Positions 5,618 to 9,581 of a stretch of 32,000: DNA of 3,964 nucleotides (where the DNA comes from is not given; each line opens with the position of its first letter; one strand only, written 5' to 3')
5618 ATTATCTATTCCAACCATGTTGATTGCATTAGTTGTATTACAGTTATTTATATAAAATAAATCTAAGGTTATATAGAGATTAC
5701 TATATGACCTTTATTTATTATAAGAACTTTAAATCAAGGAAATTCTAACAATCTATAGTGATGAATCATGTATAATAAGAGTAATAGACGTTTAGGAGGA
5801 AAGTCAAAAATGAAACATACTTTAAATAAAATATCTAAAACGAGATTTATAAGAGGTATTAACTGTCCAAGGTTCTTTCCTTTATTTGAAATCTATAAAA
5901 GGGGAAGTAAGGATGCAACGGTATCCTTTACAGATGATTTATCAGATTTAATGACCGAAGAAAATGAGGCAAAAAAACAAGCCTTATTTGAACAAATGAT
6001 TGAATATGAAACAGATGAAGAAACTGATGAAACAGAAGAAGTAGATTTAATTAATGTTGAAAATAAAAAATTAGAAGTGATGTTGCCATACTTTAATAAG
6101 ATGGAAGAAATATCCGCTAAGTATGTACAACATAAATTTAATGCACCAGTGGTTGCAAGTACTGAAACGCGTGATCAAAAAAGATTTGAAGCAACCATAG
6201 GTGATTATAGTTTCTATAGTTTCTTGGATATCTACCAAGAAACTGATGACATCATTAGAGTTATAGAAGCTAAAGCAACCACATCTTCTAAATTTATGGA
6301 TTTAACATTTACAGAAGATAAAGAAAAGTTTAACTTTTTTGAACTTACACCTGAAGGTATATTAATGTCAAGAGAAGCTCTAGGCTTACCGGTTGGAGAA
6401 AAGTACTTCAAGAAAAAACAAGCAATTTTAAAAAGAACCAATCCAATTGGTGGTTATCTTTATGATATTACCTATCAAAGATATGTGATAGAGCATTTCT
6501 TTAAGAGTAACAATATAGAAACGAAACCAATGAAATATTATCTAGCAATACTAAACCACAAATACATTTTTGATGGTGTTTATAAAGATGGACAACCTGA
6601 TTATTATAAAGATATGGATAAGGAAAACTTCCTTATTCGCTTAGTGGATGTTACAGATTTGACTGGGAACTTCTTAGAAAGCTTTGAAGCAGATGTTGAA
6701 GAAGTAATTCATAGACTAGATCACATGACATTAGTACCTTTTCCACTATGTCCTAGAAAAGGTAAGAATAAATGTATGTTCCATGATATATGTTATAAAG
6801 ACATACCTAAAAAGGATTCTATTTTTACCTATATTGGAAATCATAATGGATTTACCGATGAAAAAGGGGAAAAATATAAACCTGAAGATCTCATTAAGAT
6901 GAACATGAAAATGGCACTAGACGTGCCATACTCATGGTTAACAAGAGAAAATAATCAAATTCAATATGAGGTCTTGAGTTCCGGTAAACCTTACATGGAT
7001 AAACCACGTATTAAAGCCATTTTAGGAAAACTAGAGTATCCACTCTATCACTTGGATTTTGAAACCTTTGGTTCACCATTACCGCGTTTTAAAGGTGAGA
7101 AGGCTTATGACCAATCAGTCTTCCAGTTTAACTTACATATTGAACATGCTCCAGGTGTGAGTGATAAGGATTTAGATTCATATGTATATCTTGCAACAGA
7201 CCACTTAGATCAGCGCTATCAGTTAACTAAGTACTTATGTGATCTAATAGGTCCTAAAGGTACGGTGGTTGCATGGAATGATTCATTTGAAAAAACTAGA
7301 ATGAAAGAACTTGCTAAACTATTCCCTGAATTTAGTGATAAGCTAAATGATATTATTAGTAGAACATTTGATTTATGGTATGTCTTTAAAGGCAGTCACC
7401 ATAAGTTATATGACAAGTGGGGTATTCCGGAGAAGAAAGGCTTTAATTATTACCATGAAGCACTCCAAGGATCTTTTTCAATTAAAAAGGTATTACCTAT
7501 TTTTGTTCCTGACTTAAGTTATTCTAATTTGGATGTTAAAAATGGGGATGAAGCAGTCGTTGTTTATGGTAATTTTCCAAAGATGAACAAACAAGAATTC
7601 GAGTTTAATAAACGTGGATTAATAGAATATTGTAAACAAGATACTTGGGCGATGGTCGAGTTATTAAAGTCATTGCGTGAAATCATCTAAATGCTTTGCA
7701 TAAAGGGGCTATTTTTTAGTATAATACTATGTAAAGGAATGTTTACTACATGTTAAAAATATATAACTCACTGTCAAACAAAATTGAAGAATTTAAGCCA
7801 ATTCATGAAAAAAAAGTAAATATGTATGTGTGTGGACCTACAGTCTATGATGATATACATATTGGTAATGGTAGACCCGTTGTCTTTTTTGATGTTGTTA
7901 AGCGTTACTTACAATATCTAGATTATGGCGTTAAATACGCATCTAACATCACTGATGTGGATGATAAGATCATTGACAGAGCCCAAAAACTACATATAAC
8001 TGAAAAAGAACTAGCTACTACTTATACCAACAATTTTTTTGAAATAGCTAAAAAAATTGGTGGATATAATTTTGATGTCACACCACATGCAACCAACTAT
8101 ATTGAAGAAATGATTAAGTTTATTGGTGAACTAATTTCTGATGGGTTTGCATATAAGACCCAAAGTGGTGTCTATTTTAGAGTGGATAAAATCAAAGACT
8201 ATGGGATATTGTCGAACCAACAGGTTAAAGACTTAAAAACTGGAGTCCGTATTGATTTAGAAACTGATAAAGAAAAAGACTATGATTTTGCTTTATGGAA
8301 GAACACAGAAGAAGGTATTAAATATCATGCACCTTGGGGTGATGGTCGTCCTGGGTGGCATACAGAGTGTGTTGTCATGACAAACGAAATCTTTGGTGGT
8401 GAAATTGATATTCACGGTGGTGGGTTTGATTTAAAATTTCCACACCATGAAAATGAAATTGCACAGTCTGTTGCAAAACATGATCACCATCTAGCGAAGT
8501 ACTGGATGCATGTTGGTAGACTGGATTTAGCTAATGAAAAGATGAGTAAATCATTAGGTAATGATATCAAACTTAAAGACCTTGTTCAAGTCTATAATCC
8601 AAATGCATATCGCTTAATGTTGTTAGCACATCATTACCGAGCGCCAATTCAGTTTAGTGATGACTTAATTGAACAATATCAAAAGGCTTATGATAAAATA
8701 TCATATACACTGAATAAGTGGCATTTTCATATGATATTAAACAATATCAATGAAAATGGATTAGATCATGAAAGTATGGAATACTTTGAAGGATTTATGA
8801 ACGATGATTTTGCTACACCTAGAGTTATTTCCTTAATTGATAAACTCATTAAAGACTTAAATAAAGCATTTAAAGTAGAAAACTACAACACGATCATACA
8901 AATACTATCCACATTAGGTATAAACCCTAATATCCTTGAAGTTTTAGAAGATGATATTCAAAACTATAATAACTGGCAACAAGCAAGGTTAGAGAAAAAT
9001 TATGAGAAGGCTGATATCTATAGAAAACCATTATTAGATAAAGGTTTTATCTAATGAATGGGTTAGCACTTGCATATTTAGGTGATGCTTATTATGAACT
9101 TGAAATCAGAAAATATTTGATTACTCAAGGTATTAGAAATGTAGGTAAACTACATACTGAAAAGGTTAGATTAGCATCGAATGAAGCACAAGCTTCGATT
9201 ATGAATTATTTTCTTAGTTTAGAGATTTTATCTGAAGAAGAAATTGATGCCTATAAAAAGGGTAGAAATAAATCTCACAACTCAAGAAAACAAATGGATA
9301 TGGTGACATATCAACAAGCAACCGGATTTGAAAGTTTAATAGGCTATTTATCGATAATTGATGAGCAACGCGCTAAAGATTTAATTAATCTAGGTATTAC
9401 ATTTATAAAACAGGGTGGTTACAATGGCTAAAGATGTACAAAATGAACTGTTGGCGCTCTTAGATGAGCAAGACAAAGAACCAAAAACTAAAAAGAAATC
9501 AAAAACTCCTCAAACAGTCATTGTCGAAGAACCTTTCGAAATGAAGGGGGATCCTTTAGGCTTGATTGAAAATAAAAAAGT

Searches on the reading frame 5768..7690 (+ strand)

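Call 6: search_protein_families(library=pfam, proteins=[window:5768-7690:+], max_evalue=0.001)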
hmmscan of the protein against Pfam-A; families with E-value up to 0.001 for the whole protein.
window:5768-7690:+ (640 aa): 1 family
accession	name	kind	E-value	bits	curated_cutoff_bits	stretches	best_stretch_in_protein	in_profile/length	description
PF11074.14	DUF2779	-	3.7e-37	127.8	23.3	1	427-571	1-126/126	Domain of unknown function(DUF2779)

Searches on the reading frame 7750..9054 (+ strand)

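Call 6: search_protein_families(library=pfam, proteins=[window:7750-9054:+], max_evalue=0.001)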
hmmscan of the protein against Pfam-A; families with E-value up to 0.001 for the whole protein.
window:7750-9054:+ (434 aa): 4 families
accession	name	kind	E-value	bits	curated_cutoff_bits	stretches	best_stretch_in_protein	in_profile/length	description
PF01406.26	tRNA-synt_1e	-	9.7e-113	376.9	27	1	15-310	2-299/301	tRNA synthetases class I (C) catalytic domain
PF09334.17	tRNA-synt_1g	-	8.4e-09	35.1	20.1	1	34-146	12-125/391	tRNA synthetases class I (M)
PF01921.24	tRNA-synt_1f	-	2.1e-06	27.4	27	1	261-319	279-337/360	tRNA synthetases class I (K)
PF09190.17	DALR_2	-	0.00013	22.9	22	1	346-384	2-41/57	DALR domain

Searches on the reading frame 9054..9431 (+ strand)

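Call 6: search_protein_families(library=pfam, proteins=[window:9054-9431:+], max_evalue=0.001)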
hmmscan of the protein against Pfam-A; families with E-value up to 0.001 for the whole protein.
window:9054-9431:+ (125 aa): 1 family
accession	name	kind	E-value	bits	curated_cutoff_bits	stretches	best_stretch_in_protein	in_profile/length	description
PF00636.31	Ribonuclease_3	-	4.1e-21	76.1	27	1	5-101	2-99/102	Ribonuclease III domain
